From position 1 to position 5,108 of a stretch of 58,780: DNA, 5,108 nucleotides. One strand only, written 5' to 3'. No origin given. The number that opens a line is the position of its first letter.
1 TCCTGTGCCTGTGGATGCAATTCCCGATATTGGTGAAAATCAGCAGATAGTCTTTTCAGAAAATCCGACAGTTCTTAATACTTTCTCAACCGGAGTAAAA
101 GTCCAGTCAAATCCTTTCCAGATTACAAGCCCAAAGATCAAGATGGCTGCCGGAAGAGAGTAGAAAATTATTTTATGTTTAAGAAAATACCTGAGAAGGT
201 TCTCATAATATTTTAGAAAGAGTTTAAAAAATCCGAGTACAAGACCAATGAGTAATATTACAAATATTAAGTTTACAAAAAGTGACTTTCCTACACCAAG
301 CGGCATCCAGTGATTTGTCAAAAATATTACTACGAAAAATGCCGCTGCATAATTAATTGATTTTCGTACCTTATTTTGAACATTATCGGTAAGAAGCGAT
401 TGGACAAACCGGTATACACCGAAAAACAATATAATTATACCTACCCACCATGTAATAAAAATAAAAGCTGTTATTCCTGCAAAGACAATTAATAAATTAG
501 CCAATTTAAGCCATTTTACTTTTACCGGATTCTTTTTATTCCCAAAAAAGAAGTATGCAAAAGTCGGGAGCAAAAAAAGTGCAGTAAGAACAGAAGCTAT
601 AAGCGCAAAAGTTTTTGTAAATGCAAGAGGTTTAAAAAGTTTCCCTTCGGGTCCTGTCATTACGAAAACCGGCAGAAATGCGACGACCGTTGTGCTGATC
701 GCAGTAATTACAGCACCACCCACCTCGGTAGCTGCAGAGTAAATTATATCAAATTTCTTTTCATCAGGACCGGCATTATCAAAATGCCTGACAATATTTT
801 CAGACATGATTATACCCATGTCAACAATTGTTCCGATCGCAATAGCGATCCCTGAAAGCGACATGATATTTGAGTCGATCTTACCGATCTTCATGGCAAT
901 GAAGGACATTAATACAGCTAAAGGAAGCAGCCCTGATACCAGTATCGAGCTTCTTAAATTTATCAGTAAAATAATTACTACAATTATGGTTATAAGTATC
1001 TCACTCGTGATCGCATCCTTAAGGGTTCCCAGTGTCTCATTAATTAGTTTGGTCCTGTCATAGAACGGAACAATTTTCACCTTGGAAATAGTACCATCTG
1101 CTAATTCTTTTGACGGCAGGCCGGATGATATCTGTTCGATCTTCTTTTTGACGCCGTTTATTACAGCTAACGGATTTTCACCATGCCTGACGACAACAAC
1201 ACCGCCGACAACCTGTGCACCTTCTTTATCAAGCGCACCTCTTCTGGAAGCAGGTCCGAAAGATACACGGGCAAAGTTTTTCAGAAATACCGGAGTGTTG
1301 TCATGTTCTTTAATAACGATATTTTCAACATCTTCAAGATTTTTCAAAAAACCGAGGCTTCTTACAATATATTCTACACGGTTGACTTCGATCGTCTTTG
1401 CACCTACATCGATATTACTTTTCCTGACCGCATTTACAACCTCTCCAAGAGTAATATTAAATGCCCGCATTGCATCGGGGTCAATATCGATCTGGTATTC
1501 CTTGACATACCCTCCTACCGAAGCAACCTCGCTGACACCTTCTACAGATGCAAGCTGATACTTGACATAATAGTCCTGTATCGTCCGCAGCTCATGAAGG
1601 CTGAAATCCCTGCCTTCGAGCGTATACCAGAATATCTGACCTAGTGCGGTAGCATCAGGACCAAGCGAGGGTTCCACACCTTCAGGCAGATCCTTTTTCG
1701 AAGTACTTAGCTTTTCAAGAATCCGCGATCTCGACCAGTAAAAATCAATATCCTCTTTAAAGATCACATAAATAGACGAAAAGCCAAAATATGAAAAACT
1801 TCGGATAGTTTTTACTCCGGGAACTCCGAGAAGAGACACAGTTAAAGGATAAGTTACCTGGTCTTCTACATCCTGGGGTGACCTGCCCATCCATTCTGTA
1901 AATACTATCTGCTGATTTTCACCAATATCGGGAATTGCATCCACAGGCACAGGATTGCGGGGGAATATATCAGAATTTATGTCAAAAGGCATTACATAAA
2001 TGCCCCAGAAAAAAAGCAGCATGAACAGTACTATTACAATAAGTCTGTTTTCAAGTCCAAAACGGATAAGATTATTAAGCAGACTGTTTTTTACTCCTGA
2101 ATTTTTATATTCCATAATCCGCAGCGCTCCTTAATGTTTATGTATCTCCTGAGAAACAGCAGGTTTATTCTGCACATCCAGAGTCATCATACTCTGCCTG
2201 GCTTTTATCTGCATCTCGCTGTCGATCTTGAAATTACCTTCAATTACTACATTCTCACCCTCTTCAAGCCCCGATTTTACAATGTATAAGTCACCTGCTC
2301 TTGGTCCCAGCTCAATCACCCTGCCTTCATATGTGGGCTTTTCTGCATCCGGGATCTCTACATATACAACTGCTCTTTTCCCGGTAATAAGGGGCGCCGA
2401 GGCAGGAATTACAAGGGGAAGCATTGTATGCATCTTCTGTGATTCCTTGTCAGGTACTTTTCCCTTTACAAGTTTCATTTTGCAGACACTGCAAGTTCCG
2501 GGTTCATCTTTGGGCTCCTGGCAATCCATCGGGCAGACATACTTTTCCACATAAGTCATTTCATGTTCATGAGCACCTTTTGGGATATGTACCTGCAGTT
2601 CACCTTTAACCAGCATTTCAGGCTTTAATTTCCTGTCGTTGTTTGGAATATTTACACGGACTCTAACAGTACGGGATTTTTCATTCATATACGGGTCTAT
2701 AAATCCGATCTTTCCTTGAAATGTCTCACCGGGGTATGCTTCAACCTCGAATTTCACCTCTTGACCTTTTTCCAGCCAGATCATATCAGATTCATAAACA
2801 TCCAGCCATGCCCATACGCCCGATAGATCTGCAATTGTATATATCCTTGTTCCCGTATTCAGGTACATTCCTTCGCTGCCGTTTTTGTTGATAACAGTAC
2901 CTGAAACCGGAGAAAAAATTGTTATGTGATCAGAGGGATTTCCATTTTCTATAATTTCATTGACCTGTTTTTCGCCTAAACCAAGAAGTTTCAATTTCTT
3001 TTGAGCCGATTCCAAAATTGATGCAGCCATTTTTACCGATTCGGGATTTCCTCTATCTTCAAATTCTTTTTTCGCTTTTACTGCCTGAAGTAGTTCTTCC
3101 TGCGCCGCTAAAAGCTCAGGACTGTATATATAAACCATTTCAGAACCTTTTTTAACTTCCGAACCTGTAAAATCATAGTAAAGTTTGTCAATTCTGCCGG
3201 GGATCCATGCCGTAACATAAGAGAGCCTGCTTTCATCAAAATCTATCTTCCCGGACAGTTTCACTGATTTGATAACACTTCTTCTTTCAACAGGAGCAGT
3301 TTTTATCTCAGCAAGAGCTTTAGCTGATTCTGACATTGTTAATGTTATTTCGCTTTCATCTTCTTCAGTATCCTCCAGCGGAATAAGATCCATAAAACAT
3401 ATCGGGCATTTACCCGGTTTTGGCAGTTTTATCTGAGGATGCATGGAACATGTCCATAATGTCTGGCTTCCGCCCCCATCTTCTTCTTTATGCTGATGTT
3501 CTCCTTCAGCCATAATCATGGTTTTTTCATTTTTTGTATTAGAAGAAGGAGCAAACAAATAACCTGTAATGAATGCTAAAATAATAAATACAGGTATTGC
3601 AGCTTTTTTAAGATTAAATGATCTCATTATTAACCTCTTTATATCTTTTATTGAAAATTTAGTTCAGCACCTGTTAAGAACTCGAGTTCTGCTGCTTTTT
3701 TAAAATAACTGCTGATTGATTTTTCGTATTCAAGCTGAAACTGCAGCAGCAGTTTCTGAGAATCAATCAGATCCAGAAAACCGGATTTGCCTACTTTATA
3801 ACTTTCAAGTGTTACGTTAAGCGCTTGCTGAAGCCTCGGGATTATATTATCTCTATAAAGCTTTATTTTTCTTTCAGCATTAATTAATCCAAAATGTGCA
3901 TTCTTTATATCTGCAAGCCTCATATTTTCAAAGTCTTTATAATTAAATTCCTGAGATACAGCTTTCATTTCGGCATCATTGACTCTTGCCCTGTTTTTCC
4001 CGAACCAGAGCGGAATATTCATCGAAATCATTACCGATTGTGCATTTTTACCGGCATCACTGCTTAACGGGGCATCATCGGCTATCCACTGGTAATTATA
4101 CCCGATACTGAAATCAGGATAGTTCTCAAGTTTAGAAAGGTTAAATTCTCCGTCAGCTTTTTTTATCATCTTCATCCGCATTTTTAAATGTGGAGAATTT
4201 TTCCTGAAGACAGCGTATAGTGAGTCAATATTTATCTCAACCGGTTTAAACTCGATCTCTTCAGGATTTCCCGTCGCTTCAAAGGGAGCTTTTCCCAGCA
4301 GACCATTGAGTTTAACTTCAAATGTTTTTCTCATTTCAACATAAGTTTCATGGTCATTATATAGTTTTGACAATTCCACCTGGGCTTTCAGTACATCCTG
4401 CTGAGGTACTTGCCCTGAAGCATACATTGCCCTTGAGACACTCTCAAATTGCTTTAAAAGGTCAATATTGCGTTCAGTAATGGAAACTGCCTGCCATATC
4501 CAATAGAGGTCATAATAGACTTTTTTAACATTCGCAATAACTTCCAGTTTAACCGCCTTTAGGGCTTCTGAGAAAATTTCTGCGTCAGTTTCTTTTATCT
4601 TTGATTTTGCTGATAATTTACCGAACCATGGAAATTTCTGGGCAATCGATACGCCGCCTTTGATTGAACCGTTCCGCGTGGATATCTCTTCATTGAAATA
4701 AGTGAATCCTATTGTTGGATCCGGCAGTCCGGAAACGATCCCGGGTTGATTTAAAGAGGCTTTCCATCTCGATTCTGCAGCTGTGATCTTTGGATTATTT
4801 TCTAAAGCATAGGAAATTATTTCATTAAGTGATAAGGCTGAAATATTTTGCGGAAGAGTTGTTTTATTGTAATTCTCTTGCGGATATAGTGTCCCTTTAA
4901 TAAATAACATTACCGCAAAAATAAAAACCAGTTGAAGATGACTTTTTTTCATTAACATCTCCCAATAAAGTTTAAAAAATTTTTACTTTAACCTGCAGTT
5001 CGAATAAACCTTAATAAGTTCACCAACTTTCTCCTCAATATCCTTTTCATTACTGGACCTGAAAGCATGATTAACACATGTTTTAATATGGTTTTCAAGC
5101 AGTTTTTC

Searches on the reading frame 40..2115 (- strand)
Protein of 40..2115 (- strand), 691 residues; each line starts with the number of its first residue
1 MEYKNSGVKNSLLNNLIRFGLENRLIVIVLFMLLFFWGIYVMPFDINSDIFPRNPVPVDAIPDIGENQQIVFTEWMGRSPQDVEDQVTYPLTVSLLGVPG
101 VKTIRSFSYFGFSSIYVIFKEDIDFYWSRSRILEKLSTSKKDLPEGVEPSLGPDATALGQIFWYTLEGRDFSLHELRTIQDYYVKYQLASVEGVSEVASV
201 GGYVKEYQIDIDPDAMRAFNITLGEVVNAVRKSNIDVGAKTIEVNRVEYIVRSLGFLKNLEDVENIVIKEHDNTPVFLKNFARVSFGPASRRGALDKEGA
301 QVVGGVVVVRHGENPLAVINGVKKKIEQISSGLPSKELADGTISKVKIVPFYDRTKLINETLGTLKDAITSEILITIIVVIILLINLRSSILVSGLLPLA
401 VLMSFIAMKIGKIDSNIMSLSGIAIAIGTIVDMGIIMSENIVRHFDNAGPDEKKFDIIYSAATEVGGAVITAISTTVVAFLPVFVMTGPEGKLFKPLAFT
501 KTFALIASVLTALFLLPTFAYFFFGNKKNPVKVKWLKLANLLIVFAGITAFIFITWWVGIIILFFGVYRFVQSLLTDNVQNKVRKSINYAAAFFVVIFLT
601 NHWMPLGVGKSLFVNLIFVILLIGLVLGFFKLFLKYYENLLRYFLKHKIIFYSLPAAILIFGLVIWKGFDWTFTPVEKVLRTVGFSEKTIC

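Call 86: search_protein_families(library=pfam, proteins=[window:40-2115:-], max_evalue=0.00001)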
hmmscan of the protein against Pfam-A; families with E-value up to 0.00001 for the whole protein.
window:40-2115:- (691 aa): 1 family
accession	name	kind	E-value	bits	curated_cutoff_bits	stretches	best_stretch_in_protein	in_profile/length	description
PF00873.25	ACR_tran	-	8.1e-104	348.7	28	1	17-543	2-500/1021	AcrB/AcrD/AcrF family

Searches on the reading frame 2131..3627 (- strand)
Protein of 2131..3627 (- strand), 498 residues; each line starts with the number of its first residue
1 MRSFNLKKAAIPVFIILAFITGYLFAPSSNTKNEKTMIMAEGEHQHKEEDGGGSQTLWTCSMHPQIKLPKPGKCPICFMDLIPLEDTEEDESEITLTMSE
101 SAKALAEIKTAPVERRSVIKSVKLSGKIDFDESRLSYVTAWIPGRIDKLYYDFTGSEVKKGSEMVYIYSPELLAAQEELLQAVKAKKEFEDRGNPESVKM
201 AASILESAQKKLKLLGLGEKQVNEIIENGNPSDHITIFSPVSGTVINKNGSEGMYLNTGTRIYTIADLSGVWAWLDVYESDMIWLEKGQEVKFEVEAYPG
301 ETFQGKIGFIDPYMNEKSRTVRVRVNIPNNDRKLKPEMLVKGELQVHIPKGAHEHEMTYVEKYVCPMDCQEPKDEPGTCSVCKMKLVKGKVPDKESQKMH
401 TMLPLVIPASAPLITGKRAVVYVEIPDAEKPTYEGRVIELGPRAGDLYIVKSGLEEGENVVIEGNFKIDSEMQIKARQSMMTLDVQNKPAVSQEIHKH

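Call 86: search_protein_families(library=pfam, proteins=[window:2131-3627:-], max_evalue=0.00001)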
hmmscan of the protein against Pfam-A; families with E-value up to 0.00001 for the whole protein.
window:2131-3627:- (498 aa): 3 families
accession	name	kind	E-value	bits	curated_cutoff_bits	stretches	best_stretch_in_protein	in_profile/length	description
PF16576.10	HlyD_D23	-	2.1e-71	240.1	30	1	120-340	4-214/214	Barrel-sandwich domain of CusB or HlyD membrane-fusion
PF13437.12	HlyD_3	-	1.6e-19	71.1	22.2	1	236-336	1-105/106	HlyD family secretion protein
PF19335.5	HMBD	-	8.9e-18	64.4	23.6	2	58-83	2-27/28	Heavy metal binding domain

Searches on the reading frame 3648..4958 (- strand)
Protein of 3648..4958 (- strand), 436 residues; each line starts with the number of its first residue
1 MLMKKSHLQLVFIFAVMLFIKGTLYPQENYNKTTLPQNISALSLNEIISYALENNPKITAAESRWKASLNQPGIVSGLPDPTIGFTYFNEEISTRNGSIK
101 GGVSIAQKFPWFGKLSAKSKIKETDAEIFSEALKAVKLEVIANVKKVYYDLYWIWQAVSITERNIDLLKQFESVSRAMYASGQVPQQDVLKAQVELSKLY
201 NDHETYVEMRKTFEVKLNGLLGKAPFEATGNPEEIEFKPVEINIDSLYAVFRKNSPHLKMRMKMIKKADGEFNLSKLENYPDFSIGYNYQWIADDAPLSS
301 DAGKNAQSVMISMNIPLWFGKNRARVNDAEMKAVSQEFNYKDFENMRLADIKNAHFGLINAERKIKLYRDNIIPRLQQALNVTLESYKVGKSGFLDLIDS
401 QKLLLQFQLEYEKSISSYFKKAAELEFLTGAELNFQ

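Call 86: search_protein_families(library=pfam, proteins=[window:3648-4958:-], max_evalue=0.00001)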
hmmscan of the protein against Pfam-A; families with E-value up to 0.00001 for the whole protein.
window:3648-4958:- (436 aa): 1 family
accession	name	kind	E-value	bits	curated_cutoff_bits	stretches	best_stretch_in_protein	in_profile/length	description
PF02321.23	OEP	-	7.2e-54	182.9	22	2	245-430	2-187/187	Outer membrane efflux protein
